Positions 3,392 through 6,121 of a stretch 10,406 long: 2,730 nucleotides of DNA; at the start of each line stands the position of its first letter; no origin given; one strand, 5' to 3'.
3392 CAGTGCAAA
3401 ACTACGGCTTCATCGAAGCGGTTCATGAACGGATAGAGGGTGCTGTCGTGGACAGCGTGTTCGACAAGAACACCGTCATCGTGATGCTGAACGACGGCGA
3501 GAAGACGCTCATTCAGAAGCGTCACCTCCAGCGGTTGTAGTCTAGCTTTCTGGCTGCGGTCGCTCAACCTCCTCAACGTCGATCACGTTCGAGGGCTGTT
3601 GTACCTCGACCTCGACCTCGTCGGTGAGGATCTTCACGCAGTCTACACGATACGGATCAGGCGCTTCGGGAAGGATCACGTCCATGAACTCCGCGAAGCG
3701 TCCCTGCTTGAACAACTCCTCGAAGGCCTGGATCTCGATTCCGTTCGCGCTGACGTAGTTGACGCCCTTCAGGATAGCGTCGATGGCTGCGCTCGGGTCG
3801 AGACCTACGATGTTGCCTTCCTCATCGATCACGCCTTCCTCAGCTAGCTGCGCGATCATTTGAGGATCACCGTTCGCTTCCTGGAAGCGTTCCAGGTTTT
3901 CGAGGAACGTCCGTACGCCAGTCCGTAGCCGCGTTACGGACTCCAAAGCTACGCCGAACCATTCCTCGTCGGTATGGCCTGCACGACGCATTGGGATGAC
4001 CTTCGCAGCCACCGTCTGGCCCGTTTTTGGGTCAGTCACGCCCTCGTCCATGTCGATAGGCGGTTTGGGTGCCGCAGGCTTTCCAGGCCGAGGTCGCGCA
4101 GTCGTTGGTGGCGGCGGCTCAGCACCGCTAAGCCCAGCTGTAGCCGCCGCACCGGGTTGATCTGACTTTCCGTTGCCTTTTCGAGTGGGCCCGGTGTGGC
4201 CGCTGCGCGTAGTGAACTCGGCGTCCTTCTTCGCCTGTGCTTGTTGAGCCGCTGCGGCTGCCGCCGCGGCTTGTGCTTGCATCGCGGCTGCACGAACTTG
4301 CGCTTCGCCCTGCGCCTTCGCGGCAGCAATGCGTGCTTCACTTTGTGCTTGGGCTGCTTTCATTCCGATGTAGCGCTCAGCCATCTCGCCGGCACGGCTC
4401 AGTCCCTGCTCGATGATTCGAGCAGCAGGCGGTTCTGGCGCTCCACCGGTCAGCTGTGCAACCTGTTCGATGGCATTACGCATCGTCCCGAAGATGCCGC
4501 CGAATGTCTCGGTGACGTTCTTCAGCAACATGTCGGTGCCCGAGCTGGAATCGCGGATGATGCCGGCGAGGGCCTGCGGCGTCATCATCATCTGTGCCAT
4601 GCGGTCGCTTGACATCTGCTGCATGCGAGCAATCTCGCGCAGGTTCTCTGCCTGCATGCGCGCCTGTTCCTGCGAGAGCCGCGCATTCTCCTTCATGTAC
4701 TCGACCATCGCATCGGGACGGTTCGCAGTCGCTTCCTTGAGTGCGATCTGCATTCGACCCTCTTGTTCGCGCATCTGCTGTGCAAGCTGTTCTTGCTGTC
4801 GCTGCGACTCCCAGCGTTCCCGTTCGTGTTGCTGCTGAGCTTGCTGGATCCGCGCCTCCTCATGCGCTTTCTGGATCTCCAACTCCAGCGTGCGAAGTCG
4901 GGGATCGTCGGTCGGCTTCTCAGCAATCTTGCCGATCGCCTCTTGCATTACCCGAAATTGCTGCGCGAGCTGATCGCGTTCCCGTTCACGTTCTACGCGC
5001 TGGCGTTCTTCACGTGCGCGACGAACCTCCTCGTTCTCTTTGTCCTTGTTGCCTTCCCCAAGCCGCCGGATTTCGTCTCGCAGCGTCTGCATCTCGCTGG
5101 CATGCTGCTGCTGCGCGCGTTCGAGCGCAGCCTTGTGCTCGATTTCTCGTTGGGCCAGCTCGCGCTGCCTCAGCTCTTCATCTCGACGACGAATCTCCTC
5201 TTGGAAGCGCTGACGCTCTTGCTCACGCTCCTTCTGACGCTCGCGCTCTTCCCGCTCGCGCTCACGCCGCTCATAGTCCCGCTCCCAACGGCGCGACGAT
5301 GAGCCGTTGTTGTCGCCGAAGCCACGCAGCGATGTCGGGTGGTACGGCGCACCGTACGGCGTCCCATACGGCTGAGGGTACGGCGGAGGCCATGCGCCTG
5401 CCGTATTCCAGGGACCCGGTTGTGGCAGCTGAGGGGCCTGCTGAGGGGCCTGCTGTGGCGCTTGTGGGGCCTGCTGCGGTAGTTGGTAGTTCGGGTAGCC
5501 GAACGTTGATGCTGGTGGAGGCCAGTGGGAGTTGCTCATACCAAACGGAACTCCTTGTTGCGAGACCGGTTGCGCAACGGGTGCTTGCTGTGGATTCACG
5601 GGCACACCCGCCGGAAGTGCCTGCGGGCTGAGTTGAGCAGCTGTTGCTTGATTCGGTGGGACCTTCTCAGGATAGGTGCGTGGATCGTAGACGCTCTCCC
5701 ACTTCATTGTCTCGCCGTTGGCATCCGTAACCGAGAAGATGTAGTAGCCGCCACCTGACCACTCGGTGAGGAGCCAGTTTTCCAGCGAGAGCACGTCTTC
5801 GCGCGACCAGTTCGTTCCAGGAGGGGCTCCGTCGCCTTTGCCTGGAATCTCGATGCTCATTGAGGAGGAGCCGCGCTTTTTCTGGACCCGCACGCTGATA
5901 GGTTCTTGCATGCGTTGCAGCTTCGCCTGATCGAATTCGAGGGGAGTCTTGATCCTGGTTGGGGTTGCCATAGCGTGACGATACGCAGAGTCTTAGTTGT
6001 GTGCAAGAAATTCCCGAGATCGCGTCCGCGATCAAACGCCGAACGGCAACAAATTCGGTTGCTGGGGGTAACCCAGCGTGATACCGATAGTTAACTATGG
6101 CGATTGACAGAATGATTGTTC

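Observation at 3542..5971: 809-aa low-complexity protein with a ~230-residue ER/K-rich single-alpha-helix segment flanked by N- and C-terminal globular domains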

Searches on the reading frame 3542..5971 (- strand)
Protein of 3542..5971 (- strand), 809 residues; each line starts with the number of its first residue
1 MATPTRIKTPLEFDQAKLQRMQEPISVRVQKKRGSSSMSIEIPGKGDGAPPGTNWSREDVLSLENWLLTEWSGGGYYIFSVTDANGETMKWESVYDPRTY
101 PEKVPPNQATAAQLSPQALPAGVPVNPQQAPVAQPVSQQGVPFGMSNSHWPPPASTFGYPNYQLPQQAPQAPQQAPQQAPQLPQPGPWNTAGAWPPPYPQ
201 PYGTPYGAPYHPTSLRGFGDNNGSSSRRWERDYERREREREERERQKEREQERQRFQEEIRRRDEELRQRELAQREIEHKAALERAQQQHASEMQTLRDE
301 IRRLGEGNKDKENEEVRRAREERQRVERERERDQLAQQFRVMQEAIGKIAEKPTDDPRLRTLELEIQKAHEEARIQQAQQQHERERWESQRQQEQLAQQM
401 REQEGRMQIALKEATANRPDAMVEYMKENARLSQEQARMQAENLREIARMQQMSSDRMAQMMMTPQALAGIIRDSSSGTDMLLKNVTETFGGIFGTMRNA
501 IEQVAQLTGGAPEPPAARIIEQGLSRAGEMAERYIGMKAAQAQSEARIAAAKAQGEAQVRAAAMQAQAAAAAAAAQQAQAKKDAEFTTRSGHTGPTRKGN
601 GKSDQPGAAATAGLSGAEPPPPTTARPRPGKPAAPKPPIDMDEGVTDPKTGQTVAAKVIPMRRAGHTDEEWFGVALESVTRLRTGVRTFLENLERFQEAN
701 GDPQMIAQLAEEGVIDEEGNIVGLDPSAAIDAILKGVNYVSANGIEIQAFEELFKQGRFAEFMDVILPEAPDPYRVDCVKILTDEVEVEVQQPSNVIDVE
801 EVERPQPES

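Call 4: search_protein_families(library=phrogs, proteins=[window:3542-5971:-], max_evalue=0.01)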
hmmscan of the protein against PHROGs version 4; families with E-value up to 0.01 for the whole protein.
window:3542-5971:- (809 aa): 0 families

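Call 5: search_protein_families(library=pfam, proteins=[window:3542-5971:-], max_evalue=0.01)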
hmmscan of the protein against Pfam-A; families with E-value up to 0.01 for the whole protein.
window:3542-5971:- (809 aa): 0 families

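Call 7: search_dna_similar(query=window:3542-5971:-, collection=phages, mode=protein)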
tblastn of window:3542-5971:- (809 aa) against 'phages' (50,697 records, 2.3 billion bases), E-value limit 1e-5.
No match.

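Call 8: find_homologous_proteins(query=window:3542-5971:-)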
Query window:3542-5971:- (809 aa): 57 proteins with E <= 0.001 among 8000 candidates.
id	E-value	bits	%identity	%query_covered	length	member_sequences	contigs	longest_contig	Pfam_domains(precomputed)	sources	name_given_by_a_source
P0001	0.0e+0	1285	75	99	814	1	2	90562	-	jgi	jgi:hypothetical protein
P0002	0.0e+0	1262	70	99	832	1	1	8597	-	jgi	jgi:hypothetical protein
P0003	0.0e+0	1013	60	99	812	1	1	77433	-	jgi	jgi:hypothetical protein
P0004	2.6e-223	762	54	45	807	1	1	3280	-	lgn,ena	-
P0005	3.0e-214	732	49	98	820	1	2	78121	-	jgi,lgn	jgi:hypothetical protein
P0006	4.8e-166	573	45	65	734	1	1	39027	-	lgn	-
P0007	1.6e-155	538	38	98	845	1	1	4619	-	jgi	jgi:hypothetical protein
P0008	1.0e-148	515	53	66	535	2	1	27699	-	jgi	jgi:hypothetical protein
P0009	5.9e-144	500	42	88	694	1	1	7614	-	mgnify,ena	mgnify:CR=1 FL=1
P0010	3.0e-143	497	39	98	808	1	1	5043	-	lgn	-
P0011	3.2e-123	431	39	66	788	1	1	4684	-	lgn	-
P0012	5.4e-117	410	35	35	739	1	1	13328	-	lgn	-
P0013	7.1e-113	397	34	97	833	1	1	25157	-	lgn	-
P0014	4.0e-109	384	34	65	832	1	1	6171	-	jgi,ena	-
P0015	2.6e-107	378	33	95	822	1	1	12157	-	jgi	jgi:hypothetical protein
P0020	8.8e-104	367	35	97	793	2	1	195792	-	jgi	jgi:hypothetical protein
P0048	2.6e-45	173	28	66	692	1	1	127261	-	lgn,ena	-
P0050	1.9e-42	164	28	95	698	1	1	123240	-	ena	-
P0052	4.3e-39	153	24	53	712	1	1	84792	-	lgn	-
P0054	1.3e-35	141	33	15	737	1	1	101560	-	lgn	-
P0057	4.9e-29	120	25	98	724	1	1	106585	-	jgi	jgi:hypothetical protein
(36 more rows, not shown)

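Call 11: find_encoding_contigs(protein=P0001, flank=10000, max_places=2)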
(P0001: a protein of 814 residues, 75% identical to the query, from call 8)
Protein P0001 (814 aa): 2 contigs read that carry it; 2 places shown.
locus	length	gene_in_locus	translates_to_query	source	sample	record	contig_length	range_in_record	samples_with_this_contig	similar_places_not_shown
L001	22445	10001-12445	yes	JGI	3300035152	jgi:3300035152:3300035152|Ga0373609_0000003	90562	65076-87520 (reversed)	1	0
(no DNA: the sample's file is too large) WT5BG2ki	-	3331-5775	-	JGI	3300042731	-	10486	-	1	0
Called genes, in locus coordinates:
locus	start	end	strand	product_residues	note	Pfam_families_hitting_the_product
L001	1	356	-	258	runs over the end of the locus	-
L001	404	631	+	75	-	-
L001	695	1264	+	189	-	PF01583:APS_kinase, PF13401:AAA_22 (weak), PF13671:AAA_33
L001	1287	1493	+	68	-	-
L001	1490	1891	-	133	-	-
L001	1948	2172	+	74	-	-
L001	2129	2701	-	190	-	-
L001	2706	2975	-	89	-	-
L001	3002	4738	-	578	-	PF01935:DUF87 (weak)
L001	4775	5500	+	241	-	-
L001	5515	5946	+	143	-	-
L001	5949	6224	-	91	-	-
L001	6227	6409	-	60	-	-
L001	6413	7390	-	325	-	PF01471:PG_binding_1 (faint)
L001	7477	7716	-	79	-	-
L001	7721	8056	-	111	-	-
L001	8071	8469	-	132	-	PF18024:HTH_50 (weak)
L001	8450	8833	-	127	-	-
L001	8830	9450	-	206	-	PF01327:Pep_deformylase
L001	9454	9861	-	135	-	-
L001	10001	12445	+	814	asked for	-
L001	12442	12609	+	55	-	-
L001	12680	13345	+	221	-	PF01555:N6_N4_Mtase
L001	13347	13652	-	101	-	-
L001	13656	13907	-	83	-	-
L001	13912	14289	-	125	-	-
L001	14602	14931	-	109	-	-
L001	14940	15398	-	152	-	-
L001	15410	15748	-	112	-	-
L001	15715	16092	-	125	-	-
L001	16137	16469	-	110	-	-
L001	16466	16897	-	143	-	-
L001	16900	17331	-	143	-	-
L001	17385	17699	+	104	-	-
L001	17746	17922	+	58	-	-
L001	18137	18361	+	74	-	-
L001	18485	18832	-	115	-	-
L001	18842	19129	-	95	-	-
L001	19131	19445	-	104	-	-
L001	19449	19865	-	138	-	PF00782:DSPc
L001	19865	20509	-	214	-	-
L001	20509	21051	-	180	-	-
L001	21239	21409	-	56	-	-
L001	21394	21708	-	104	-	-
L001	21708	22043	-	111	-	-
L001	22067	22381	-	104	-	-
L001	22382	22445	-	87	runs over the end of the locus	-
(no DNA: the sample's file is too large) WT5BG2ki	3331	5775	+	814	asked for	-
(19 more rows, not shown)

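Call 12: find_encoding_contigs(protein=P0020, flank=10000, max_places=1)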
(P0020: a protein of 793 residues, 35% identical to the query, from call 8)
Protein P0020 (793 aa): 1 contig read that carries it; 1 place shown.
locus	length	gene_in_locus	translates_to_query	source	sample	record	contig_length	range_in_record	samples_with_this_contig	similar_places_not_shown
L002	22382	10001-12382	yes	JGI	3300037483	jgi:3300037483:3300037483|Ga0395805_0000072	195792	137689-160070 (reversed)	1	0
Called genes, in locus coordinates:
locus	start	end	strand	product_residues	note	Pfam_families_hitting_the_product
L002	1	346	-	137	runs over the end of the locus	-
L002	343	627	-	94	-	-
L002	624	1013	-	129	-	-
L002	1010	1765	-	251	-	PF16473:Rv2179c-like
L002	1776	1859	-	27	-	-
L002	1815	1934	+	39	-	-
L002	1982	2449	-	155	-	-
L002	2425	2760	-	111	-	-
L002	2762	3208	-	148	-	-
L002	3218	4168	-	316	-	-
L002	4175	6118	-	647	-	PF05762:VWA_CoxE (faint), PF13519:VWA_2 (weak)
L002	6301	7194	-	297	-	-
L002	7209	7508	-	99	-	-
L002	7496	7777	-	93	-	-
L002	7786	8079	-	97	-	-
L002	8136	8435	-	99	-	-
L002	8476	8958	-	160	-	-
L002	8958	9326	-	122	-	-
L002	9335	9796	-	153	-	-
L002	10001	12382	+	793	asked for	-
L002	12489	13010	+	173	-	-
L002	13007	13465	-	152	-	PF00782:DSPc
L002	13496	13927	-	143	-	-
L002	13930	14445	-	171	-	-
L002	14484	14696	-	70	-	-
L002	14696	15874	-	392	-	-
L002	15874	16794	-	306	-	-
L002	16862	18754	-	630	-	-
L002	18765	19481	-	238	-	-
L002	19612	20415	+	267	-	-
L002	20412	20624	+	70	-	-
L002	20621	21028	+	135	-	-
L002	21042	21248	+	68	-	-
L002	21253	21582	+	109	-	-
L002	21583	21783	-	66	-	PF12728:HTH_17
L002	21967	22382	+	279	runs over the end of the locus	-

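Call 13: find_encoding_contigs(protein=P0057, flank=10000, max_places=1)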
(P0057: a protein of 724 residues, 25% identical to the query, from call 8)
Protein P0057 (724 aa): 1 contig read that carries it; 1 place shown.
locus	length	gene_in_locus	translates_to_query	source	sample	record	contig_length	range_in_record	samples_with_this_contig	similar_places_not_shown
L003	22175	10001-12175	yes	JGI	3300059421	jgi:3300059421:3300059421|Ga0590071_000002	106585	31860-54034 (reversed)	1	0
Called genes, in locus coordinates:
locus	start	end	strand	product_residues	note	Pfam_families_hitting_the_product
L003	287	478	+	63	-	-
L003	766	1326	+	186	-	-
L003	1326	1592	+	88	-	-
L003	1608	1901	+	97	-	-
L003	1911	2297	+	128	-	-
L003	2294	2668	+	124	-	-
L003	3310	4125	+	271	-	-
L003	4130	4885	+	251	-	-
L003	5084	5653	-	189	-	-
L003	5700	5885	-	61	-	-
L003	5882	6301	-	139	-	-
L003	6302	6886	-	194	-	-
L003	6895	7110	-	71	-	-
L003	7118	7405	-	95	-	-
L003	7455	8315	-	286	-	PF01183:Glyco_hydro_25, PF01471:PG_binding_1 (weak)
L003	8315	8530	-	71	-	-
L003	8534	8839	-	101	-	-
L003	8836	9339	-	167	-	-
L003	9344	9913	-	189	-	-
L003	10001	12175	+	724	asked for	-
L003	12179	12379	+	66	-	-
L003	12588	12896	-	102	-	-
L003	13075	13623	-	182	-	PF00782:DSPc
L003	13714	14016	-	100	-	-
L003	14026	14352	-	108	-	-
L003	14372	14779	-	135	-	-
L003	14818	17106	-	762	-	PF13768:VWA_3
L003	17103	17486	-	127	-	-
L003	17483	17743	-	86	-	-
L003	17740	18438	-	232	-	-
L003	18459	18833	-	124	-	-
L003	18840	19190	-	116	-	-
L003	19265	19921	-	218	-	-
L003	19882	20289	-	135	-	-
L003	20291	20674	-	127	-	-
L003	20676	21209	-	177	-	-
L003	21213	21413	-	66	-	-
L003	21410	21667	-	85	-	-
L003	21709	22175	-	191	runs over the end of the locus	PF00413:Peptidase_M10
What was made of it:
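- GH25 and PG_binding proteins occupy the equivalent operon in L003 and L001 (calls 11, 13).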

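Call 18: search_solved_structures(query=A1, max_evalue=1)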
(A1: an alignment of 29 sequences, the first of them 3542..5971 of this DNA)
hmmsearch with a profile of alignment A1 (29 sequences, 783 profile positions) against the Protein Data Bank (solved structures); distinct sequences matched with E-value up to 1: 25.
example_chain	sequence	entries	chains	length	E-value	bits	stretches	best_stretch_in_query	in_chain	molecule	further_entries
6xp5_D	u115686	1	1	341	0.0009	21.6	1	104-281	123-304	Mediator of RNA polymerase II transcription subunit 4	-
30dr_S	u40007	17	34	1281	0.0015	20.9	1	120-432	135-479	Dynactin subunit 1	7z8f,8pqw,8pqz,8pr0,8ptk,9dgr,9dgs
7r5j_V0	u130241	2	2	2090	0.0016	20.8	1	104-392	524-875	Nuclear pore complex protein Nup214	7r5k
6znl_Z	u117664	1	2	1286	0.0019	20.6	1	120-433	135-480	Dynactin subunit 1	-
9evs_1s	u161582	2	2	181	0.0023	20.3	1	162-281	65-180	mL87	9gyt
7ng8_D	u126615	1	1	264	0.0026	20.1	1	223-373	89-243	Klebicin C activity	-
9b7j_S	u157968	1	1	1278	0.0056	19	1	120-437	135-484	Dynactin subunit 1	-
9b7j_s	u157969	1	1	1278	0.0056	19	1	120-437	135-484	Dynactin subunit 1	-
29vf_O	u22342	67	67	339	0.0067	18.7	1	532-638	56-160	TATA-box-binding protein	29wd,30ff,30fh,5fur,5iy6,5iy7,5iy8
7sgs_A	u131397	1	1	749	0.013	17.8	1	120-342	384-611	Ensconsin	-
6tb4_J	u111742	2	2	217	0.06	15.6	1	149-191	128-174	Transcription initiation factor TFIID subunit 10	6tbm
6rw9_A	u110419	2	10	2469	0.14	14.4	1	220-286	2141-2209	Insecticidal toxin protein TcdA4 | Insecticidal toxin protein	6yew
2j1d_G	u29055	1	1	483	0.21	13.8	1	353-424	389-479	DISHEVELED-ASSOCIATED ACTIVATOR OF MORPHOGENESIS 1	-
6rw8_A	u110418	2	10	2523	0.42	12.8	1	215-286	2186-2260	A component of insecticidal toxin complex (Tc)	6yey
6ywe_7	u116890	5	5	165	0.44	12.8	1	139-222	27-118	mL49 | Uncharacterized protein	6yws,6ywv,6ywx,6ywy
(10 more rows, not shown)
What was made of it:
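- Tried and rejected: I reject these as compositional (call 18).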

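Call 38: search_protein_families(library=phrogs, proteins=[L002:16862-18754:-, L002:14696-15874:-, L002:4175-6118:-, L002:3218-4168:-], max_evalue=0.001)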
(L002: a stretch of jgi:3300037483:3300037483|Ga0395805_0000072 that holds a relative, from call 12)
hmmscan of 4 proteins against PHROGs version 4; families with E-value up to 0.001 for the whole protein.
L002:16862-18754:- (630 aa): 0 families

L002:14696-15874:- (392 aa): 0 families

L002:4175-6118:- (647 aa): 0 families

L002:3218-4168:- (316 aa): 0 families

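Call 65: search_protein_families(library=ncbifam, proteins=[window:3542-5971:-], max_evalue=0.01)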
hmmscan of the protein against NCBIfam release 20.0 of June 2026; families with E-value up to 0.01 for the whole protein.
window:3542-5971:- (809 aa): 0 families

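Call 74: find_encoding_contigs(protein=P0054, flank=10000, max_places=1)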
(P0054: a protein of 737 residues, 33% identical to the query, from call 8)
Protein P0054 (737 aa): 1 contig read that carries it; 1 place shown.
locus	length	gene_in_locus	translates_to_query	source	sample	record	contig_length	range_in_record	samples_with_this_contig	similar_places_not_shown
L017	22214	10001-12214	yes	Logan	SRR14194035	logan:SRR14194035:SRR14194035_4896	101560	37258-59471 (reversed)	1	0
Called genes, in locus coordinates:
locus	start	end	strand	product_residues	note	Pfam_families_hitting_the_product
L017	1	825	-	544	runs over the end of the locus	PF00176:SNF2-rel_dom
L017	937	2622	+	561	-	-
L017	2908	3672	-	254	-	-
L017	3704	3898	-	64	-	-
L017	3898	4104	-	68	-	-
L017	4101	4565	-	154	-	-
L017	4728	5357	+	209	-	-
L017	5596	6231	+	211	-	-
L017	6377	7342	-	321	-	-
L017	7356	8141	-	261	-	PF05014:Nuc_deoxyrib_tr (weak), PF24963:DUF7768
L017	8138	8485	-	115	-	-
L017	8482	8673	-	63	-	-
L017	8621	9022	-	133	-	PF02954:HTH_8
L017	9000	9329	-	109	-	-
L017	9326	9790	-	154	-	-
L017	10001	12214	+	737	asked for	-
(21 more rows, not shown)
